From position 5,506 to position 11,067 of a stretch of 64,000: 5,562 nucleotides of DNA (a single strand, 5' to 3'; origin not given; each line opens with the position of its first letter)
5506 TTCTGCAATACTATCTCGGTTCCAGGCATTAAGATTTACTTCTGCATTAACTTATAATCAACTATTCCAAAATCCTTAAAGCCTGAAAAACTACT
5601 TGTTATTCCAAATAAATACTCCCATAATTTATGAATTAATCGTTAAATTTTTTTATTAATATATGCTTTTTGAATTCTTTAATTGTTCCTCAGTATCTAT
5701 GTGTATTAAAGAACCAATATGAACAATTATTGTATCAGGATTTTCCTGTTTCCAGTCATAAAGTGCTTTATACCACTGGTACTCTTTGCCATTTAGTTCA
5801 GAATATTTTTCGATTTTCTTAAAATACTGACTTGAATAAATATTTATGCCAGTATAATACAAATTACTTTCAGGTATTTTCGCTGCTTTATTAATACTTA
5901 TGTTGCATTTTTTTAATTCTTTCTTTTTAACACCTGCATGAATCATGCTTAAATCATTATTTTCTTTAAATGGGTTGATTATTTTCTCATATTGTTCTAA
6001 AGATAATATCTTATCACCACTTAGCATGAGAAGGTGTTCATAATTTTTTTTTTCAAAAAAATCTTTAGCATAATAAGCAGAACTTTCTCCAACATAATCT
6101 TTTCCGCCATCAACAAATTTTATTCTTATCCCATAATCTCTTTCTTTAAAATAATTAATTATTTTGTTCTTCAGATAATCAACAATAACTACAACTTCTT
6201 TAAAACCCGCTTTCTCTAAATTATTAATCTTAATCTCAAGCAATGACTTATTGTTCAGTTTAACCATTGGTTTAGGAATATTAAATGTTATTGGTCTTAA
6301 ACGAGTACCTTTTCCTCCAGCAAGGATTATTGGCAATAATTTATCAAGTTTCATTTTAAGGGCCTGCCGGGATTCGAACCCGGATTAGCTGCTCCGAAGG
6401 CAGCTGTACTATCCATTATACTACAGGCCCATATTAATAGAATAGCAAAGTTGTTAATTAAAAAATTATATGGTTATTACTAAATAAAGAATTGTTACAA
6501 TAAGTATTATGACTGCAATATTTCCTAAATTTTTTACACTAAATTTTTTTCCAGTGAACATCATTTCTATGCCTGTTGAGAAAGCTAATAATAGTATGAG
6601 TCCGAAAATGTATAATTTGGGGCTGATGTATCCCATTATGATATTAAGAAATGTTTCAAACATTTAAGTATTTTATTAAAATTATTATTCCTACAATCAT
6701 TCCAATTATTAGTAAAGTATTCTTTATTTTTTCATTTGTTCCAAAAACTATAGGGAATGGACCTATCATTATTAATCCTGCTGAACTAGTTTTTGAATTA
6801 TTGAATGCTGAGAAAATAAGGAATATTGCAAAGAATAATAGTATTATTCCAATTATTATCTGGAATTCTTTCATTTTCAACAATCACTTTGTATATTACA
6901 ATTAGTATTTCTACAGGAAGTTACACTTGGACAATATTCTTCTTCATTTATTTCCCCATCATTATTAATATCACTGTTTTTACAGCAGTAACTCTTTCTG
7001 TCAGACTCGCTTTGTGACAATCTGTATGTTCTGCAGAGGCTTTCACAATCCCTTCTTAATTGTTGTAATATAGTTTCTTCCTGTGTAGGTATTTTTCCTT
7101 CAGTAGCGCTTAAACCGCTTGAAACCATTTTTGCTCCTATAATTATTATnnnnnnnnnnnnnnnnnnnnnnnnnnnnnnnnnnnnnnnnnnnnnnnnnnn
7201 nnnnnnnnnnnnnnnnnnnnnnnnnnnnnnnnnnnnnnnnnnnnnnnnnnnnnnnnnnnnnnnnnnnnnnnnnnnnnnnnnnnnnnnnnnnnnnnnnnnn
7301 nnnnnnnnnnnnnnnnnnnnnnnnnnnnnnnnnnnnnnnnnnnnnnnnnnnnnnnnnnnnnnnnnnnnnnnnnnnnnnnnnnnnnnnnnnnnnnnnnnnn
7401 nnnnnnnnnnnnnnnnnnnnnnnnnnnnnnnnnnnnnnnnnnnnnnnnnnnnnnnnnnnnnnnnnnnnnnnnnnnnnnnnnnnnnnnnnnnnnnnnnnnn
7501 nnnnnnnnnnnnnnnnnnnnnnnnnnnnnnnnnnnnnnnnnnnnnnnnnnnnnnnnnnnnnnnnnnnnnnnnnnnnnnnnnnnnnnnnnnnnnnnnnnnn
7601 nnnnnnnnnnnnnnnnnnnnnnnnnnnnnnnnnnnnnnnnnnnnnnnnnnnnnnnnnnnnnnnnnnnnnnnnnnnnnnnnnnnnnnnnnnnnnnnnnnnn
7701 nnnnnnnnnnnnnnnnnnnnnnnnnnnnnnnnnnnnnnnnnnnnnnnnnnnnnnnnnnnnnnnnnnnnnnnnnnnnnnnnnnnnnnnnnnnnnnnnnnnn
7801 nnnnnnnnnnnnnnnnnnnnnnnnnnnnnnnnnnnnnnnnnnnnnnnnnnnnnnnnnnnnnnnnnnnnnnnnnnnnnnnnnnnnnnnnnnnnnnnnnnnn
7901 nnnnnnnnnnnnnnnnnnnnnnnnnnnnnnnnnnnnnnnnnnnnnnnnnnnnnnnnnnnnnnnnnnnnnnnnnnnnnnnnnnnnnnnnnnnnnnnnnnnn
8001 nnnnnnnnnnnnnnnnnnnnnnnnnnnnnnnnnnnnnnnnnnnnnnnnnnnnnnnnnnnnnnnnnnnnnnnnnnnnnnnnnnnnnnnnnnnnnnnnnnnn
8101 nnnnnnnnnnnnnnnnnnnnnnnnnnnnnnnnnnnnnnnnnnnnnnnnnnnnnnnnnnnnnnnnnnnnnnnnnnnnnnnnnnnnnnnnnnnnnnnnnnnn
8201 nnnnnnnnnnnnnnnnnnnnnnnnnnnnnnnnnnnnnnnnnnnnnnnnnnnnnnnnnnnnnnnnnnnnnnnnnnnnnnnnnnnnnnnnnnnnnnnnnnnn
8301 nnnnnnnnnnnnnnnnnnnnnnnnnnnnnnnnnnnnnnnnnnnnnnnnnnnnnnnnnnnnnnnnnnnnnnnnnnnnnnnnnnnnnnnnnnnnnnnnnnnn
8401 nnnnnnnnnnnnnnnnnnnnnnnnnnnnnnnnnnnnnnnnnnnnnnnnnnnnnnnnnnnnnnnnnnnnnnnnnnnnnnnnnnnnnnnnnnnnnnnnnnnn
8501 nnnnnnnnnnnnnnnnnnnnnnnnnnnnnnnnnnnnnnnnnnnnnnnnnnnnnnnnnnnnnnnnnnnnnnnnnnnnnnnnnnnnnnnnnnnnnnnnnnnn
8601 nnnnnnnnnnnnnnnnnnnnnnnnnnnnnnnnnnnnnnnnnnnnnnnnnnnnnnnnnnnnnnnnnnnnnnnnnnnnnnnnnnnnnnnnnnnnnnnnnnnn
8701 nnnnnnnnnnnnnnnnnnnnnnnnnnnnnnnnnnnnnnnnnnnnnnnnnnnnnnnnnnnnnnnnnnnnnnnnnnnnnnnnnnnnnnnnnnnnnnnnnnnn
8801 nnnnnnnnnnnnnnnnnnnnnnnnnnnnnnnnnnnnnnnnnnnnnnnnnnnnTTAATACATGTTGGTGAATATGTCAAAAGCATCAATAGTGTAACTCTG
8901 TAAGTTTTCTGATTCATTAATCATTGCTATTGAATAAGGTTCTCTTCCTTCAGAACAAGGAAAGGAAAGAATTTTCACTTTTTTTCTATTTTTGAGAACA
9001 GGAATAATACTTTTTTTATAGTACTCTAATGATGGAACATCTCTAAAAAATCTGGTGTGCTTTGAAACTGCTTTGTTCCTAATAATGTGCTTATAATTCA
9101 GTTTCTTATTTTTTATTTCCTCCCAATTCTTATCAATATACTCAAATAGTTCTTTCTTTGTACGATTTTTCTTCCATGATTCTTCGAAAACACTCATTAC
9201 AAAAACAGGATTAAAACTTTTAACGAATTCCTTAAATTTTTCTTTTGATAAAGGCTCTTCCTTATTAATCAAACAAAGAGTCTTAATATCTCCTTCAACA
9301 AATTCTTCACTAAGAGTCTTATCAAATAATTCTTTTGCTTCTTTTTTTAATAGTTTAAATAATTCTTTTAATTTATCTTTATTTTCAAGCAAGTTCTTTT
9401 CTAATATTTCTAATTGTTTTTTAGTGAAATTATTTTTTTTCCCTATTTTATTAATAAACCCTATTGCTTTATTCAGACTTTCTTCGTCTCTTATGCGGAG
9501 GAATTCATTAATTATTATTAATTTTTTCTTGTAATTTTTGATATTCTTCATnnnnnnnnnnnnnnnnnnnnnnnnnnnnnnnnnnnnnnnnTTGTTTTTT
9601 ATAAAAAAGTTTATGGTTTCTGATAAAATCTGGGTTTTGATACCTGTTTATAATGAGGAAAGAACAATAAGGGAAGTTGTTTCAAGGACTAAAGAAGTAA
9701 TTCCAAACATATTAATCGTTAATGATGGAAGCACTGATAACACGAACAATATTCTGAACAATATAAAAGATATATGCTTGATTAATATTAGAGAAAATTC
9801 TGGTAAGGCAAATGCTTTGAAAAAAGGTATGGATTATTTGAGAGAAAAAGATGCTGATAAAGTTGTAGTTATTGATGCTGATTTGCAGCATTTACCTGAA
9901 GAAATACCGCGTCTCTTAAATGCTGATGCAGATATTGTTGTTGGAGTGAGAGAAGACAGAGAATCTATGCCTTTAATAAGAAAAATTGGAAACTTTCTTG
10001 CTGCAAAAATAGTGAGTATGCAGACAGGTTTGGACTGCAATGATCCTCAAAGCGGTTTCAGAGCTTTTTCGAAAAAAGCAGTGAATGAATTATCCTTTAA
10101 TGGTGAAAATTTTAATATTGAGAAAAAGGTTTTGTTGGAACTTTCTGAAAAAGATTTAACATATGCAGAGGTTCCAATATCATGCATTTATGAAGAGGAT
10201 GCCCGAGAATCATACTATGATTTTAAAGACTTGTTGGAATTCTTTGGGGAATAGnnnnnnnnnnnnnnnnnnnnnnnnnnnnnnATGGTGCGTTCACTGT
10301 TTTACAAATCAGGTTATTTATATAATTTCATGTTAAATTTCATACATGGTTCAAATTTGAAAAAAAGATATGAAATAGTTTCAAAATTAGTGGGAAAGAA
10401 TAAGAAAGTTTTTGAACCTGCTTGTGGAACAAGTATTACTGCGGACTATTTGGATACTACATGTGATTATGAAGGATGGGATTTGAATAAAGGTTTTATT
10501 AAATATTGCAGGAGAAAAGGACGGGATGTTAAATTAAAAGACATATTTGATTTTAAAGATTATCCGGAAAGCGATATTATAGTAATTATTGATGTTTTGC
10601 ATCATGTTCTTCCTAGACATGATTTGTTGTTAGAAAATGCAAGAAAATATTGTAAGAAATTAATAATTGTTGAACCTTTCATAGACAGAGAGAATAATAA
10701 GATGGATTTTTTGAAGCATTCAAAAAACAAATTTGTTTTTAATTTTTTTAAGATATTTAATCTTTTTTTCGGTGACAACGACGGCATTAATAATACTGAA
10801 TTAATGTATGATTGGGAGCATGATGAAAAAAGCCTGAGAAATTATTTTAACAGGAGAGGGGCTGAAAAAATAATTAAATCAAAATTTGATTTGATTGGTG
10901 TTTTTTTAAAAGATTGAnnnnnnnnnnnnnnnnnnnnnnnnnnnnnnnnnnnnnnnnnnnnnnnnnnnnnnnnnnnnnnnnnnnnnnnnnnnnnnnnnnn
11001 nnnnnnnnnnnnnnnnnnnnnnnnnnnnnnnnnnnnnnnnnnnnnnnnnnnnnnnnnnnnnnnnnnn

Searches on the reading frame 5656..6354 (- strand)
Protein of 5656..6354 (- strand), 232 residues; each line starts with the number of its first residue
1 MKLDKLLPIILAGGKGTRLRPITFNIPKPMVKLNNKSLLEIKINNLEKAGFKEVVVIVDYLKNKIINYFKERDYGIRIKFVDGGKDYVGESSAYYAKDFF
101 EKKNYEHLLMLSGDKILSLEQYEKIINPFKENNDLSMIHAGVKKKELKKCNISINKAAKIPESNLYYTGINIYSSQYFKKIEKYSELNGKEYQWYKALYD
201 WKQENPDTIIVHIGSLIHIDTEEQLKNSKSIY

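Call 3: search_protein_families(library=pfam, proteins=[window:5656-6354:-], max_evalue=0.1)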
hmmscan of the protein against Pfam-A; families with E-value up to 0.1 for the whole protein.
window:5656-6354:- (232 aa): 5 families
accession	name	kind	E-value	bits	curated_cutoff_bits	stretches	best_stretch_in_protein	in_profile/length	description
PF00483.29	NTP_transferase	-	3.1e-21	76.5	21.2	1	8-145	2-140/245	Nucleotidyl transferase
PF12804.13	NTP_transf_3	-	7e-09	36.5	27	1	9-129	2-111/160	MobA-like NTP transferase domain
PF02348.25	CTP_transf_3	-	0.0077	16.5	22.6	1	27-176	15-163/217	Cytidylyltransferase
PF01128.25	IspD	-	0.013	15.8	27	1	9-86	4-76/221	2-C-methyl-D-erythritol 4-phosphate cytidylyltransferase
PF23974.1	DUF7300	-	0.047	13.8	27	1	183-228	2-45/65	Domain of unknown function (DUF7300)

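Call 58: search_protein_families(library=ncbifam, proteins=[window:5656-6354:-], max_evalue=0.001)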
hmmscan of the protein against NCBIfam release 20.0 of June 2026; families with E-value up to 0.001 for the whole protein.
window:5656-6354:- (232 aa): 38 families (the best 25 are shown)
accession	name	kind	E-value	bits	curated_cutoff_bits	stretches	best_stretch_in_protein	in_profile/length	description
TIGR03992.1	Arch_glmU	subfamily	2.6e-25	89.1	292.1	1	9-198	4-193/393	bifunctional sugar-1-phosphate nucleotidylyltransferase/acetyltransferase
NF045761.1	NAMPUrTaseMurU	equivalog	1.3e-19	71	250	1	9-184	4-184/226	N-acetylmuramate alpha-1-phosphate uridylyltransferase MurU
TIGR01208.1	rmlA_long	equivalog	2.4e-19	69.5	320.25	1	9-138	3-130/353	glucose-1-phosphate thymidylyltransferase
NF041313.1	UDPGP_AglF_Halo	equivalog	2.9e-19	69.5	400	1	9-199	4-200/234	UTP--glucose-1-phosphate uridylyltransferase AglF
NF049965.1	GlMnHpPGnyltfHddC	equivalog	2.2e-15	56.9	300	1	9-120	4-111/221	D-glycero-D-manno-heptose 1-phosphate guanosyltransferase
NF052502.1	man1P_GTase_Rv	exception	3.3e-14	52.5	440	1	9-133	4-125/352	mannose-1-phosphate guanylyltransferase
NF041173.1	Sug_nt_acttase_Thmprot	equivalog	4.2e-14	52.3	600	1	9-212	4-207/405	bifunctional sugar-1-phosphate nucleotidylyltransferase/acetyltransferase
TIGR02091.1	glgC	equivalog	1.2e-13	50.9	424.9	1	7-149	2-157/364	glucose-1-phosphate adenylyltransferase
NF003670.0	PRK05293.1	equivalog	5.7e-13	48.5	470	1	5-152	4-165/382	glucose-1-phosphate adenylyltransferase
TIGR01099.1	galU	equivalog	7.8e-12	45.3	326.8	1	9-71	5-67/261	UTP--glucose-1-phosphate uridylyltransferase GalU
NF002772.0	PRK02862.1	equivalog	2.8e-10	39.5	537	1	5-149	3-160/429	glucose-1-phosphate adenylyltransferase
NF045697.1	MurNAcPUrMurU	equivalog_domain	4.4e-10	39.3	370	1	9-82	1-74/229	N-acetylmuramate alpha-1-phosphate uridylyltransferase MurU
NF002023.0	PRK00844.1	subfamily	1.4e-09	37.3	458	1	3-71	4-73/408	glucose-1-phosphate adenylyltransferase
TIGR01207.1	rmlA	equivalog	3.8e-09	36.1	360.65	1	9-177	3-179/286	glucose-1-phosphate thymidylyltransferase RfbA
TIGR01173.1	glmU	equivalog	7.5e-09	34.9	366.85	1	9-130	4-118/452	bifunctional UDP-N-acetylglucosamine diphosphorylase/glucosamine-1-phosphate N-acetyltransferase GlmU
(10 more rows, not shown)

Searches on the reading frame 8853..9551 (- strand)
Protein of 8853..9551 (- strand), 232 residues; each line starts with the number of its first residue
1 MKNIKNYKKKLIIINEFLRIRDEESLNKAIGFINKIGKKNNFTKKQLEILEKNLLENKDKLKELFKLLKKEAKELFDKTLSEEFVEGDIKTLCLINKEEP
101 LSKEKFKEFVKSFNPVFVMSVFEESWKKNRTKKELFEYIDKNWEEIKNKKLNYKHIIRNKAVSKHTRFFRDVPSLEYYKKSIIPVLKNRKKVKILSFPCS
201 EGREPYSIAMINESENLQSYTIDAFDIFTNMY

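Call 3: search_protein_families(library=pfam, proteins=[window:8853-9551:-], max_evalue=0.1)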
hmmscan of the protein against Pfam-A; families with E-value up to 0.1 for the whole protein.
window:8853-9551:- (232 aa): 2 families
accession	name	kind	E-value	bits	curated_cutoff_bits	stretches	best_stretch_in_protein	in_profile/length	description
PF01739.24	CheR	-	1.6e-11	44.5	27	1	165-227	2-72/195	CheR methyltransferase, SAM binding domain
PF11256.13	SAV0927-like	-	0.054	14.2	25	0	44-75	43-74/80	SAV0927-like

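Call 58: search_protein_families(library=ncbifam, proteins=[window:8853-9551:-], max_evalue=0.001)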
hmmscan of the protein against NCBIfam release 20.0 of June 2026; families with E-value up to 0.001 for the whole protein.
window:8853-9551:- (232 aa): 0 families

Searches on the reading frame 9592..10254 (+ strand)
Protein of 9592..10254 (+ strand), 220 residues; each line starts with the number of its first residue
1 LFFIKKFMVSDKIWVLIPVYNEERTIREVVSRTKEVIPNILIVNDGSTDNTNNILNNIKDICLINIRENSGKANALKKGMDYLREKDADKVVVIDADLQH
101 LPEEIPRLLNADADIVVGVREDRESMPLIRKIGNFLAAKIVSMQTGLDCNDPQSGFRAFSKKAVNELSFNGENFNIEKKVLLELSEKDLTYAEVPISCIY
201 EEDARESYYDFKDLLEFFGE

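Call 3: search_protein_families(library=pfam, proteins=[window:9592-10254:+], max_evalue=0.1)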
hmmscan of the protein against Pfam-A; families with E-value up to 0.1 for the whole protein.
window:9592-10254:+ (220 aa): 4 families
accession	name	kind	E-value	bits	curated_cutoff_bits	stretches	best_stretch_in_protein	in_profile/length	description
PF00535.33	Glycos_transf_2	-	7.7e-23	81.7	23.3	1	15-166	2-166/168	Glycosyl transferase family 2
PF13704.12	Glyco_tranf_2_4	-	1e-05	26.4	27.5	1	21-97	2-81/98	Glycosyl transferase family 2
PF10111.15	Glyco_tranf_2_2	-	7.8e-05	22.7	27.3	1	15-98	2-92/276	Glycosyltransferase like family 2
PF05112.17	Baculo_p47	-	0.016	15.3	25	0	43-97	215-270/306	Baculovirus P47 protein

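Call 57: search_solved_structures(query=window:9592-10254:+, max_evalue=0.001)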
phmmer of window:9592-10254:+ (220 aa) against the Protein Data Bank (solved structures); distinct sequences matched with E-value up to 0.001: 7.
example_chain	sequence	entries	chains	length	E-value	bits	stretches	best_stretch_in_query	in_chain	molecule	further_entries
5mlz_A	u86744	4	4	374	3.5e-15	59.5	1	8-195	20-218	Dolichol monophosphate mannose synthase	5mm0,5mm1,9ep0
9hwj_A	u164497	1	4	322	6.4e-15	58.6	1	11-172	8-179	Undecaprenyl-phosphate 4-deoxy-4-formamido-L-arabinose transferase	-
9bhc_C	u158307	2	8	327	1.6e-13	54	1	12-167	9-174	Undecaprenyl-phosphate 4-deoxy-4-formamido-L-arabinose transferase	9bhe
8vxh_A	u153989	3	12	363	2.1e-13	53.7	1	12-167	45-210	Undecaprenyl-phosphate 4-deoxy-4-formamido-L-arabinose transferase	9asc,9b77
5ekp_C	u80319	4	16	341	2.9e-13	53.2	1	12-168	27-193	Uncharacterized glycosyltransferase sll0501 | Glycosyltransferase sll0501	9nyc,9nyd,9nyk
5eke_A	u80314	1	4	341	2.9e-13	53.2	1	12-168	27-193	Uncharacterized glycosyltransferase sll0501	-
9nye_A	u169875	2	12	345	2.9e-13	53.2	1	12-168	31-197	Glycosyltransferase sll0501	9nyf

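Call 58: search_protein_families(library=ncbifam, proteins=[window:9592-10254:+], max_evalue=0.001)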
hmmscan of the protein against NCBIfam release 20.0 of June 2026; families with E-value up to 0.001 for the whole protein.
window:9592-10254:+ (220 aa): 17 families
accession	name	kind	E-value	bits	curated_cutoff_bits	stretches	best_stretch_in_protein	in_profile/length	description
NF058614.1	PPMAGASynPpgS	equivalog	9e-27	93.9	370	1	13-204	2-202/226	polyprenyl-phospho-N-acetylgalactosaminyl synthase PpgS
TIGR04182.1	glyco_TIGR04182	equivalog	1e-25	90.7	325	1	13-202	2-192/293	S-layer glycoprotein N-glycosyltransferase AglJ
NF007986.1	PRK10714.1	equivalog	4.9e-18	65.2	529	1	11-166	6-171/316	undecaprenyl-phosphate 4-deoxy-4-formamido-L-arabinose transferase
NF047588.1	GlcsyltransPgfSStrep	equivalog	1.8e-14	53.7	500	1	12-170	2-170/308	glycosyltransferase PgfS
TIGR03937.1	PgaC_IcaA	equivalog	6.3e-14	51.7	422.3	1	11-97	45-135/407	poly-beta-1,6-N-acetyl-D-glucosamine synthase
NF041391.1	DPhHxTase_Halo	equivalog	1.4e-12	47.1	375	1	19-207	3-190/213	dolichyl-phosphate hexose transferase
NF010496.0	PRK13915.1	equivalog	3.9e-07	29.5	262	1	10-103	30-132/307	glucosyl-3-phosphoglycerate synthase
TIGR04283.1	glyco_like_mftF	equivalog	5.2e-07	29.5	182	1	15-81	3-69/221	TIGR04283 family arsenosugar biosynthesis glycosyltransferase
TIGR01556.1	rhamnosyltran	subfamily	1.3e-06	27.8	200.55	1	25-99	9-85/281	rhamnosyltransferase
NF007482.0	PRK10073.1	equivalog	3.3e-06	26.4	423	1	11-110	6-108/334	glycosyltransferase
NF047683.1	TeichurnBiosyTuaG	equivalog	6.8e-06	25.9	400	1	11-109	6-108/252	teichuronic acid biosynthesis protein TuaG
NF041875.1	EPS_EpsD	equivalog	7.3e-06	25.6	370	1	15-108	3-100/325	exopolysaccharide biosynthesis glycosyltransferase EpsD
NF041173.1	Sug_nt_acttase_Thmprot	equivalog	8.5e-05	21.7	600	1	16-121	25-129/405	bifunctional sugar-1-phosphate nucleotidylyltransferase/acetyltransferase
TIGR03111.1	glyc2_xrt_Gpos1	hypoth_equivalog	9.8e-05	21.3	363.95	1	12-97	50-141/439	TIGR03111 family XrtG-associated glycosyltransferase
NF041865.1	EpsU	equivalog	0.00013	21.1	700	1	11-101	39-136/394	exopolysaccharide biosynthesis GT2 family glycosyltransferase EpsU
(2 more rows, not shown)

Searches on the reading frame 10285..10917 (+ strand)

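Call 3: search_protein_families(library=pfam, proteins=[window:10285-10917:+], max_evalue=0.1)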
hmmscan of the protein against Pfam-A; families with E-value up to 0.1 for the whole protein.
window:10285-10917:+ (210 aa): 5 families
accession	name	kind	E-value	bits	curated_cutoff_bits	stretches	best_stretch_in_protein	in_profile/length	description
PF08241.18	Methyltransf_11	-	5.2e-06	27.5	21.2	1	44-124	2-88/95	Methyltransferase domain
PF08242.18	Methyltransf_12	-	1.7e-05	25.9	30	1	46-124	4-93/98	Methyltransferase domain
PF13649.12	Methyltransf_25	-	0.0014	19.7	27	1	42-124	1-94/97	Methyltransferase domain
PF13489.12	Methyltransf_23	-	0.041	14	27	1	38-139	22-127/164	Methyltransferase domain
PF09873.14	DUF2100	-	0.058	13.7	23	0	103-146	52-95/210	Uncharacterized protein conserved in archaea (DUF2100)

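Call 58: search_protein_families(library=ncbifam, proteins=[window:10285-10917:+], max_evalue=0.001)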
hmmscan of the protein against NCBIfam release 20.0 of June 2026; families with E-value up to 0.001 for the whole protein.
window:10285-10917:+ (210 aa): 0 families
